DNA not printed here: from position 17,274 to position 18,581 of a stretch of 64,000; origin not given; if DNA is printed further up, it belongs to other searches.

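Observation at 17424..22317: ECF sigma / anti-sigma / secreted S8 protease / radical-SAM operon facing a secreted Gly-repeat protein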

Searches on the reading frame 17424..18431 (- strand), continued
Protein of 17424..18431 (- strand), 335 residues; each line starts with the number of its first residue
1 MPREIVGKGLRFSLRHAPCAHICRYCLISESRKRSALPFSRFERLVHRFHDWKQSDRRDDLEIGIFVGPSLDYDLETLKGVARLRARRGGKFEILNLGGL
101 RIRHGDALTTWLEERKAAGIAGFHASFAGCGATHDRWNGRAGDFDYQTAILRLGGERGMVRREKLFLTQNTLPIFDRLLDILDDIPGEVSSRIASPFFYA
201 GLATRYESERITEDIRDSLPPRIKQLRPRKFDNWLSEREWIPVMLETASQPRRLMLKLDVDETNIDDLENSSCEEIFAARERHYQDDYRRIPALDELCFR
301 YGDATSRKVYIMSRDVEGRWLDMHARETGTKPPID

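Call 64: list_cluster_members(proteins=[P0390, P0121, window:17424-18431:-])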
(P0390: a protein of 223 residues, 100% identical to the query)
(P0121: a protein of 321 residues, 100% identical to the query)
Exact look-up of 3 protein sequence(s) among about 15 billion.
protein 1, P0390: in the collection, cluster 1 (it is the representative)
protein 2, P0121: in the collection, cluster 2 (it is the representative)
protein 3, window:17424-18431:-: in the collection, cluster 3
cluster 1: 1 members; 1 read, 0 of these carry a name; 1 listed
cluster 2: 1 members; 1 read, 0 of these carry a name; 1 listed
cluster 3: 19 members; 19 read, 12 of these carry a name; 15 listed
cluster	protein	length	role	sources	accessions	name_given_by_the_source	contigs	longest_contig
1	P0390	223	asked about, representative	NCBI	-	-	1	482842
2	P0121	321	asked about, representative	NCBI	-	-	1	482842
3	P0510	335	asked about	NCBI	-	-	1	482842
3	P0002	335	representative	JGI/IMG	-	hypothetical protein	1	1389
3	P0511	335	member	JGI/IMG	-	hypothetical protein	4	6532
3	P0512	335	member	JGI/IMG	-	hypothetical protein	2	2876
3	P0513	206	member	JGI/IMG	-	hypothetical protein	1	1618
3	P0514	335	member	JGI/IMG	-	hypothetical protein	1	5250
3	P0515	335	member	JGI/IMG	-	hypothetical protein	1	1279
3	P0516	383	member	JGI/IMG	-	hypothetical protein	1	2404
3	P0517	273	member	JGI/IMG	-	hypothetical protein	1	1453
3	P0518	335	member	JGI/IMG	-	hypothetical protein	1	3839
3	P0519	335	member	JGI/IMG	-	hypothetical protein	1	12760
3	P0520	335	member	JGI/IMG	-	hypothetical protein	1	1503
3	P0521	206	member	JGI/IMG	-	hypothetical protein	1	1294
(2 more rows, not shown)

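Call 76: predict_structure(alignment_id=A2)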
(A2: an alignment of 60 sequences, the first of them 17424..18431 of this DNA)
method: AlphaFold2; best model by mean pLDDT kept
length: 335 residues; sequences in the alignment: 60
mean_pLDDT: 94.9   pTM: 0.90
mean pLDDT of the five models: 94.9, 94.7, 94.6, 94.3, 94.2
residues with pLDDT >= 90: 311; 70-90: 18; 50-70: 6; < 50: 0
segments of 3 or more residues with pLDDT < 50: none
pLDDT, mean of each block of 10 residues (from residue 1): 88 94 89 89 98 95 94 96 95 96 97 98 98 98 98 98 98 98 98 96 96 96 90 88 95 94 98 97 93 96 98 94 96 75
secondary structure, 60 per line:
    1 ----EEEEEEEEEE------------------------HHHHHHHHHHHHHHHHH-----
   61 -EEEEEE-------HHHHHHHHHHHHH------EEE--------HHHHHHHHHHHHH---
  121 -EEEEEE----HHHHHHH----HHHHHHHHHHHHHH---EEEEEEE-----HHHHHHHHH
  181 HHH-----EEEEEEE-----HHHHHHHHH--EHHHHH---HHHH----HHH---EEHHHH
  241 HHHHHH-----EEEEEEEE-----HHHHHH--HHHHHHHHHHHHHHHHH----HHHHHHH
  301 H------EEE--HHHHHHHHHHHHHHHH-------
elements in order: E5-14 H39-55 E62-67 H75-87 E94-96 H105-117 E122-127 H132-138 H143-156 E160-166 H172-183 E189-195 H201-209 H213-217 H221-224 H237-246 E252-259 H265-270 H273-289 H294-301 E308-310 H313-328

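Call 79: fold_search(model_id=the predicted structure, library=pdb)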
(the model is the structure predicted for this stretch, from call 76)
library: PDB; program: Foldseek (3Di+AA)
matches with E <= 10: 1230; with E <= 0.001: 24
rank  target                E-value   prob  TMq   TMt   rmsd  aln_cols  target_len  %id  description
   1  6efn                  1.4e-06  1.00  0.47  0.42   9.6       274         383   12  Structure of a RiPP maturase, SkfB (released 2018-10-24)
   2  8ai3_B                6.6e-06  1.00  0.39  0.40   6.6       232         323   13  Crystal structure of radical SAM epimerase EpeE C223A mutant from Bacillus subtilis with [4Fe-4S] clusters and S-adeno (released 2024-01-10)
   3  8ai3_A                7.1e-06  1.00  0.40  0.42   6.5       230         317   14  Crystal structure of radical SAM epimerase EpeE C223A mutant from Bacillus subtilis with [4Fe-4S] clusters and S-adeno (released 2024-01-10)
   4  8ai1_A                9.0e-06  1.00  0.39  0.41   5.4       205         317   13  Crystal structure of radical SAM epimerase EpeE from Bacillus subtilis with [4Fe-4S] clusters and S-adenosyl-L-homocys (released 2024-01-10)
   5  8ai6_A                1.2e-05  1.00  0.40  0.42   6.0       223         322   13  Crystal structure of radical SAM epimerase EpeE D210A mutant from Bacillus subtilis with [4Fe-4S] clusters, S-adenosyl (released 2024-01-10)
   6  5v1t_A                1.3e-05  1.00  0.43  0.34   9.7       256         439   13  Crystal structure of Streptococcus suis SuiB bound to precursor peptide SuiA (released 2017-08-30)
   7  7vob                  1.5e-05  1.00  0.38  0.38   5.7       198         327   19  The crystal structure of a Radical SAM Enzyme BlsE involved in the Biosynthesis of Blasticidin S (released 2022-05-04)
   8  8ai4_A                1.8e-05  1.00  0.40  0.42   6.6       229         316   15  Crystal structure of radical SAM epimerase EpeE C223A mutant from Bacillus subtilis with [4Fe-4S] clusters, S-adenosyl (released 2024-01-10)
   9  8ai1_B                1.9e-05  1.00  0.39  0.41   5.9       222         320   15  Crystal structure of radical SAM epimerase EpeE from Bacillus subtilis with [4Fe-4S] clusters and S-adenosyl-L-homocys (released 2024-01-10)
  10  5v1s_A                4.8e-05  1.00  0.44  0.35   9.6       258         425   13  Crystal structure of Streptococcus suis SuiB bound to S-adenosylmethionine (released 2017-08-30)
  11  5v1q_B                6.2e-05  1.00  0.43  0.34   9.6       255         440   13  Crystal structure of Streptococcus suis SuiB (released 2017-08-30)
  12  5v1q_A                7.0e-05  1.00  0.42  0.34   9.7       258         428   13  Crystal structure of Streptococcus suis SuiB (released 2017-08-30)
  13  1olt                  8.4e-05  1.00  0.37  0.30  10.6       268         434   12  Coproporphyrinogen III oxidase (HemN) from Escherichia coli is a Radical SAM enzyme. (released 2003-12-04)
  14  3c8f                  2.7e-04  1.00  0.42  0.55   8.3       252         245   14  4Fe-4S-Pyruvate formate-lyase Activating Enzyme with partially disordered AdoMet (released 2008-10-28)
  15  9dfn                  3.1e-04  1.00  0.41  0.48  11.6       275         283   12  X-ray crystal structure of the second viperin-like enzyme from Trichoderma virens with bound CTP and SAM (released 2025-02-19)
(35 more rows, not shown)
